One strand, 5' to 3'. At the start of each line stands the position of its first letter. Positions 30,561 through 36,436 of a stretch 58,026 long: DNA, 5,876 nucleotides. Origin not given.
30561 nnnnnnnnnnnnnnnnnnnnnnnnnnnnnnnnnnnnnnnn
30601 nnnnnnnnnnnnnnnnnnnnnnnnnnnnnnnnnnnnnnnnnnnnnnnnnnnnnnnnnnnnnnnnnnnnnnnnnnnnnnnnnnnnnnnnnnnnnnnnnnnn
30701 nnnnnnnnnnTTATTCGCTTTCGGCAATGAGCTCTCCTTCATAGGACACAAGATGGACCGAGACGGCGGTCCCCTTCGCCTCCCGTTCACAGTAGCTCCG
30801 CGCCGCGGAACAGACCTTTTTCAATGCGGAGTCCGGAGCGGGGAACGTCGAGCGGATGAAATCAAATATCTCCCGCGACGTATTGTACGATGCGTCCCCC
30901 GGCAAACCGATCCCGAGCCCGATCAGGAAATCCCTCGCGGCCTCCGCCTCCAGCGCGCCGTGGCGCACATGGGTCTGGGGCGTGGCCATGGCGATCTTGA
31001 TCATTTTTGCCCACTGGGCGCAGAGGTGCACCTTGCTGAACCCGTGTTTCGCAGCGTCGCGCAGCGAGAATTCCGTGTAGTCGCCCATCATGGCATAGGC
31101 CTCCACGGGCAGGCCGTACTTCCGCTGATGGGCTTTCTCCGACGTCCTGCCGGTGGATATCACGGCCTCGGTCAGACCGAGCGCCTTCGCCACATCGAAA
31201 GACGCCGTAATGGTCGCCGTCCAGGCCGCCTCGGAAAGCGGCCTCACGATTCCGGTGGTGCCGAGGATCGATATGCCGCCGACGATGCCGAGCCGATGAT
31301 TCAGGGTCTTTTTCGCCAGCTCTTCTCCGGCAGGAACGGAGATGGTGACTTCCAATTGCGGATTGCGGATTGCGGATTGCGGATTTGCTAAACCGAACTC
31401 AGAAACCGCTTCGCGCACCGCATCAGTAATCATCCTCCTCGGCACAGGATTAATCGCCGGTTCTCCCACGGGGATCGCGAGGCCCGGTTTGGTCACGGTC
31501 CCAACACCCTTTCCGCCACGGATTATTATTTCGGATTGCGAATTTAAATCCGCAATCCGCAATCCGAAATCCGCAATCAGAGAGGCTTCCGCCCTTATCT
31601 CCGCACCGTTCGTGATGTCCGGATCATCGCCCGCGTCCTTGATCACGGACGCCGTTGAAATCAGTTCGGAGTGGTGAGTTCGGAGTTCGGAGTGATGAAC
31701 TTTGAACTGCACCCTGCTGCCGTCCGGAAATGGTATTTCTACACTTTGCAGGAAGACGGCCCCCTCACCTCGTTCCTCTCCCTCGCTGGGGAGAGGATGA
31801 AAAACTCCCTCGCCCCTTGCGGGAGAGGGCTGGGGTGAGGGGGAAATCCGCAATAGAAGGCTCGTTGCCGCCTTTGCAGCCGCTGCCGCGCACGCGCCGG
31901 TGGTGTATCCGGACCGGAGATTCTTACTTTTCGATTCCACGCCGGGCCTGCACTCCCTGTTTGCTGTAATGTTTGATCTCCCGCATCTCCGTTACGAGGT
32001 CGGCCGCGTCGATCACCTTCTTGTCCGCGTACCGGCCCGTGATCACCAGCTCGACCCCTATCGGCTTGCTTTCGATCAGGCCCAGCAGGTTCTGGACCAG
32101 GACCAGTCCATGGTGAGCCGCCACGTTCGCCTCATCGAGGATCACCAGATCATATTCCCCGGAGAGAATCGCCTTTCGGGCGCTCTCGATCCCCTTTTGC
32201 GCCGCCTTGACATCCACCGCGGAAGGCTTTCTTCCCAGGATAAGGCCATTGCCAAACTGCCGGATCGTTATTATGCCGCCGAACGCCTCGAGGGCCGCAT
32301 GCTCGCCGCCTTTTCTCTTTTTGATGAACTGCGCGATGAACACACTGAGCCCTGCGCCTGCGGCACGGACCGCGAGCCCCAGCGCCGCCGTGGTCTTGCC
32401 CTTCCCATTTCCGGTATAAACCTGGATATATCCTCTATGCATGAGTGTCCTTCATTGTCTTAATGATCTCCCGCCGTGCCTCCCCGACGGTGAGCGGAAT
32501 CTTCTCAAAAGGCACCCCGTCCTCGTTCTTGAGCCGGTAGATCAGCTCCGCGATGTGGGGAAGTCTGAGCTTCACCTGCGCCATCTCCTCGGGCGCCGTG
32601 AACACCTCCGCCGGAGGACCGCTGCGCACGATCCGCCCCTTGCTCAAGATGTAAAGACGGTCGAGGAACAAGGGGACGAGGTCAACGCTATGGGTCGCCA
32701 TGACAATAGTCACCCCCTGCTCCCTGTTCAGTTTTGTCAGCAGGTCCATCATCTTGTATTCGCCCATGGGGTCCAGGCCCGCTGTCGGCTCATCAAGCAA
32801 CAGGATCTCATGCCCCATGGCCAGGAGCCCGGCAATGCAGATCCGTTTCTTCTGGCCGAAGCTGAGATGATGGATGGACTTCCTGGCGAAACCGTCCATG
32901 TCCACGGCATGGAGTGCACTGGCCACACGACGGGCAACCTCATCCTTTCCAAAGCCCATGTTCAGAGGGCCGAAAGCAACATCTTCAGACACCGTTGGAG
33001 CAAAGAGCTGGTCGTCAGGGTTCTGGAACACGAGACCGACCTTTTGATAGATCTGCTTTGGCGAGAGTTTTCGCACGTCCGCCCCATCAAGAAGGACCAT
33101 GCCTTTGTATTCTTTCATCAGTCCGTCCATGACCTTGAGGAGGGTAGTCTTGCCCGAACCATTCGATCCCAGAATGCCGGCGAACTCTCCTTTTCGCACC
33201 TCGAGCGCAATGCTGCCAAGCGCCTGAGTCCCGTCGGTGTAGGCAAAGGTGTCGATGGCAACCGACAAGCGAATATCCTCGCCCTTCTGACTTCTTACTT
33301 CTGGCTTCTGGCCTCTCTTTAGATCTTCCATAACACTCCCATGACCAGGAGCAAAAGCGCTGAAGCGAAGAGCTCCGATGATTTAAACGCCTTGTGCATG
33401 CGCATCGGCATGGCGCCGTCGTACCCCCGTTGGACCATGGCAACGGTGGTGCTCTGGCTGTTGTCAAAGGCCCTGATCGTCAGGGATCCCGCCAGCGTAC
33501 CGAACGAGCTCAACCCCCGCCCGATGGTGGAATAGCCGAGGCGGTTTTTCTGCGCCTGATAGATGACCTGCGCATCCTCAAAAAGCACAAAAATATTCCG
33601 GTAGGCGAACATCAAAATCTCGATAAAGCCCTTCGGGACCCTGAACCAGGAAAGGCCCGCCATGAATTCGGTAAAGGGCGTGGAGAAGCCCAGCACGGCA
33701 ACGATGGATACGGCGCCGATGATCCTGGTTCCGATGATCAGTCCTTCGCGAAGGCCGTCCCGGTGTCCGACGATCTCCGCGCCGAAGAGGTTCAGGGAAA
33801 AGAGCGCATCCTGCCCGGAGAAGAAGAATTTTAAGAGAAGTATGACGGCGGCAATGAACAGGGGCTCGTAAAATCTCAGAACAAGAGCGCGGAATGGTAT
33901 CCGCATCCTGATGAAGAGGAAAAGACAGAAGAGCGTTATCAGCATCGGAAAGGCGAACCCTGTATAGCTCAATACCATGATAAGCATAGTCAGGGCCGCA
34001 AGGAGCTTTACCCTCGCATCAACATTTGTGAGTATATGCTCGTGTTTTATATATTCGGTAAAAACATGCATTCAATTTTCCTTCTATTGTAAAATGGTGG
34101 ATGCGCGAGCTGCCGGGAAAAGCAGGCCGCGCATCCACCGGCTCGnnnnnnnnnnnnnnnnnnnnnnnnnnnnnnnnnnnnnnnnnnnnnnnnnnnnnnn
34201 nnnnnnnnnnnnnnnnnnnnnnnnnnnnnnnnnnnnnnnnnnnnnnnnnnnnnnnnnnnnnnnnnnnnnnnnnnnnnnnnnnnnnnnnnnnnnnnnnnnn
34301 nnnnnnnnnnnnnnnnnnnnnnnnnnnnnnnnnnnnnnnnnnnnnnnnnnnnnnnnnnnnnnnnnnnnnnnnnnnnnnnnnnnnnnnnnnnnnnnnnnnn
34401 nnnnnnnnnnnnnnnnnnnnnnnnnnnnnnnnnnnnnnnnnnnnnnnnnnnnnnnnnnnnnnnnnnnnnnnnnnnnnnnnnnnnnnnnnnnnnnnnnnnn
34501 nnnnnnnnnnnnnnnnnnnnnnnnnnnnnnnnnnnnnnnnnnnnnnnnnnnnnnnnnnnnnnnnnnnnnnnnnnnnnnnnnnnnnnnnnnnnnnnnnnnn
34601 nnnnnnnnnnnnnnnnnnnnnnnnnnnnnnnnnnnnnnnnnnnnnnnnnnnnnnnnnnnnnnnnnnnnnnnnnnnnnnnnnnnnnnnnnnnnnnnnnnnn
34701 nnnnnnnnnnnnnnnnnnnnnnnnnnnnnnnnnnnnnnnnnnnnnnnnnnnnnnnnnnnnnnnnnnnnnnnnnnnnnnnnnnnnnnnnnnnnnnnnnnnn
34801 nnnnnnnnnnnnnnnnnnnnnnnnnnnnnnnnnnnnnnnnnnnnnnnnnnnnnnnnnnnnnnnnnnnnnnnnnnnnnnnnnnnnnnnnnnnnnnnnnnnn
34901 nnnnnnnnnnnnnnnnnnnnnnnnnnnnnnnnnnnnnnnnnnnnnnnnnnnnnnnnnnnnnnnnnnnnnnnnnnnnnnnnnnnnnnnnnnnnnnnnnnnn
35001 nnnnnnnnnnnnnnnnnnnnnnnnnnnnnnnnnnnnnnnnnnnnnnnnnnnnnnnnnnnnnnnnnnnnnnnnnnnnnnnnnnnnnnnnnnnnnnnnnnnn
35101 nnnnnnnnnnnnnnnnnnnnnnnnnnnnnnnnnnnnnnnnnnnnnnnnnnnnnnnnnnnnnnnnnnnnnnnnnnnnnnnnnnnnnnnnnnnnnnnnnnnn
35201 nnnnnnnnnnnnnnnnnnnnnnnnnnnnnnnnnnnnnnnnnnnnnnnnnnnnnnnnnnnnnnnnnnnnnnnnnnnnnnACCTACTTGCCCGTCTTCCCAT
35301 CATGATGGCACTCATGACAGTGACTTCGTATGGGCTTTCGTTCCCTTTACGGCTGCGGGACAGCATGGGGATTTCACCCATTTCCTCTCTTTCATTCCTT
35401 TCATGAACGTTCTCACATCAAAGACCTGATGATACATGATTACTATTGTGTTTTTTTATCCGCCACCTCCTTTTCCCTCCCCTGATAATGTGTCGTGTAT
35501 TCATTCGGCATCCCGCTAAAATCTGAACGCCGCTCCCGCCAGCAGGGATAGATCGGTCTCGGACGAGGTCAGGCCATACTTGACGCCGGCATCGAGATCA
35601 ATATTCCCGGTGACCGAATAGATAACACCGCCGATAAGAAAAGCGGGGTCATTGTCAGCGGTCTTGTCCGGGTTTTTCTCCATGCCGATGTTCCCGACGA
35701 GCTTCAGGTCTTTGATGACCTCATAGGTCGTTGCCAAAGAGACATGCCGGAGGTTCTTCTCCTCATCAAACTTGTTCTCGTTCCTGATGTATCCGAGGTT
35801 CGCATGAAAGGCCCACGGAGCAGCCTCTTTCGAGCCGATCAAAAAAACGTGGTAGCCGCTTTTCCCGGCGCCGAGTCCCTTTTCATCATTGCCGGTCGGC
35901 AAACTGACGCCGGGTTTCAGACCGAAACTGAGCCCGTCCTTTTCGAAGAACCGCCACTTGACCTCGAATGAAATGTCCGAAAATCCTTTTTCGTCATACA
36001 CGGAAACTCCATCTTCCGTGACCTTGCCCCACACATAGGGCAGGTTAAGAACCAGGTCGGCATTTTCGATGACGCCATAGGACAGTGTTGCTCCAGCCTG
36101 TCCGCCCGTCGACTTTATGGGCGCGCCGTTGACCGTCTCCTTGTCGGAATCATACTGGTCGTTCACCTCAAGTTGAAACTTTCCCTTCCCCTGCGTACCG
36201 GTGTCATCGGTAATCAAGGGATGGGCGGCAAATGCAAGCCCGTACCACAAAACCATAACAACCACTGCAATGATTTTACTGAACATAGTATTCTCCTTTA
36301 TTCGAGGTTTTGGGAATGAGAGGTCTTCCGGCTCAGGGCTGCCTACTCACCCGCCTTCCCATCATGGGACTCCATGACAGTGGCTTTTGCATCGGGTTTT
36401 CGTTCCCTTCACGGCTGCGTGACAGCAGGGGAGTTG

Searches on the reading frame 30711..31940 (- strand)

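Call 52: search_protein_families(library=pfam, proteins=[window:30711-31940:-], max_evalue=0.00001)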
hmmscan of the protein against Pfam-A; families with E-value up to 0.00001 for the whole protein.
window:30711-31940:- (409 aa): 1 family
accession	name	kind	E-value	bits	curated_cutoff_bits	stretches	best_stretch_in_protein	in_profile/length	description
PF01888.22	CbiD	-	6.2e-86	288.2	25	1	64-317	28-252/254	CbiD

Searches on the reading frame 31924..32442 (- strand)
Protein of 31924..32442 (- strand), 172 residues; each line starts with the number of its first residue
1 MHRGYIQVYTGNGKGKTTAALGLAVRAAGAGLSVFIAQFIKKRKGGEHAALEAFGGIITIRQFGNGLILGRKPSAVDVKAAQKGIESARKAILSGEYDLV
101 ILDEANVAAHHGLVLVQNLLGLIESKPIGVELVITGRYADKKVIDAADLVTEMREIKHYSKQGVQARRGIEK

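Call 52: search_protein_families(library=pfam, proteins=[window:31924-32442:-], max_evalue=0.00001)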
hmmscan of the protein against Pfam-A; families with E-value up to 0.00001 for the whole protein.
window:31924-32442:- (172 aa): 1 family
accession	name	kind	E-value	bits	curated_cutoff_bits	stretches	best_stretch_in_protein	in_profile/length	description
PF02572.21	CobA_CobO_BtuR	-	4.9e-60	203.1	25.7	1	3-171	2-171/172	ATP:corrinoid adenosyltransferase BtuR/CobO/CobP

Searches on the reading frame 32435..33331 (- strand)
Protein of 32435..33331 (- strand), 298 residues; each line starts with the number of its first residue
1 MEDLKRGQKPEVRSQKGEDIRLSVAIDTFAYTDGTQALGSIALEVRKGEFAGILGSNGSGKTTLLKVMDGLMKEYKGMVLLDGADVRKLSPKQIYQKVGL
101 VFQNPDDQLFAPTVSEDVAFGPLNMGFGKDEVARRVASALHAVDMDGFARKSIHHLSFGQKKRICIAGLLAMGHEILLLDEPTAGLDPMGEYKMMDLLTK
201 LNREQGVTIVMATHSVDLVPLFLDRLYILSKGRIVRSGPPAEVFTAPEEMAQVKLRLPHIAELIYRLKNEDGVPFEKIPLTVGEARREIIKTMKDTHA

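Call 52: search_protein_families(library=pfam, proteins=[window:32435-33331:-], max_evalue=0.00001)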
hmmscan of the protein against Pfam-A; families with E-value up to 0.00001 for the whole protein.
window:32435-33331:- (298 aa): 2 families
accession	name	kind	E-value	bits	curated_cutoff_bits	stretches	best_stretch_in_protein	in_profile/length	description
PF00005.33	ABC_tran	-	2.1e-30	106.5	25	1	40-184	3-137/137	ABC transporter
PF13304.12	AAA_21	-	1.3e-13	52.2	27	1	152-216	234-300/304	AAA domain, putative AbiEii toxin, Type IV TA system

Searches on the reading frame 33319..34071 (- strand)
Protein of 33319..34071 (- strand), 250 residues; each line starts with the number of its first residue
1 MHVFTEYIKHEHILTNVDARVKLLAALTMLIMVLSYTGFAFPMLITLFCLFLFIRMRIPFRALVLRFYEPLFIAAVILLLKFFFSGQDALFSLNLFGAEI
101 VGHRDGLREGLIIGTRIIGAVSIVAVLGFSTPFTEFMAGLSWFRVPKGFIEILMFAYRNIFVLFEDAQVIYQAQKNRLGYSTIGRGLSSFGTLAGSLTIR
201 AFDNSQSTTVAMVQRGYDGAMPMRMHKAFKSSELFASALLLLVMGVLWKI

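Call 52: search_protein_families(library=pfam, proteins=[window:33319-34071:-], max_evalue=0.00001)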
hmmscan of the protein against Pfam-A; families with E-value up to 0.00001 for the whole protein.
window:33319-34071:- (250 aa): 1 family
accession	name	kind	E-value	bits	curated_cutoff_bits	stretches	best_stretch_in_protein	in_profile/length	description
PF02361.21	CbiQ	-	4.4e-37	128.3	25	1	12-222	3-211/216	Cobalt transport protein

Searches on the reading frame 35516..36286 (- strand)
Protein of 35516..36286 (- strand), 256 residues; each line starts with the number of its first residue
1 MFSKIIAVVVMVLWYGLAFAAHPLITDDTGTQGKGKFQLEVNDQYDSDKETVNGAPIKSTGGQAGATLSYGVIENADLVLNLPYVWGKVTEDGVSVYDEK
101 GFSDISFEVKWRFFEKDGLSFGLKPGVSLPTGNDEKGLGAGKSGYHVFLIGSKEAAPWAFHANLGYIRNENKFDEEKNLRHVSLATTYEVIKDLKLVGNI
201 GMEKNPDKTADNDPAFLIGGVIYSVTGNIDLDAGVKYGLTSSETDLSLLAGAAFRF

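Call 52: search_protein_families(library=pfam, proteins=[window:35516-36286:-], max_evalue=0.00001)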
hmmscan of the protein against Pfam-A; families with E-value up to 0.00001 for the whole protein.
window:35516-36286:- (256 aa): 1 family
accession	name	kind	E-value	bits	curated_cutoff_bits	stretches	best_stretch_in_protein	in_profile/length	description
PF13557.12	Phenol_MetA_deg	-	6.9e-22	79.1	22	1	59-256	30-242/242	Putative MetA-pathway of phenol degradation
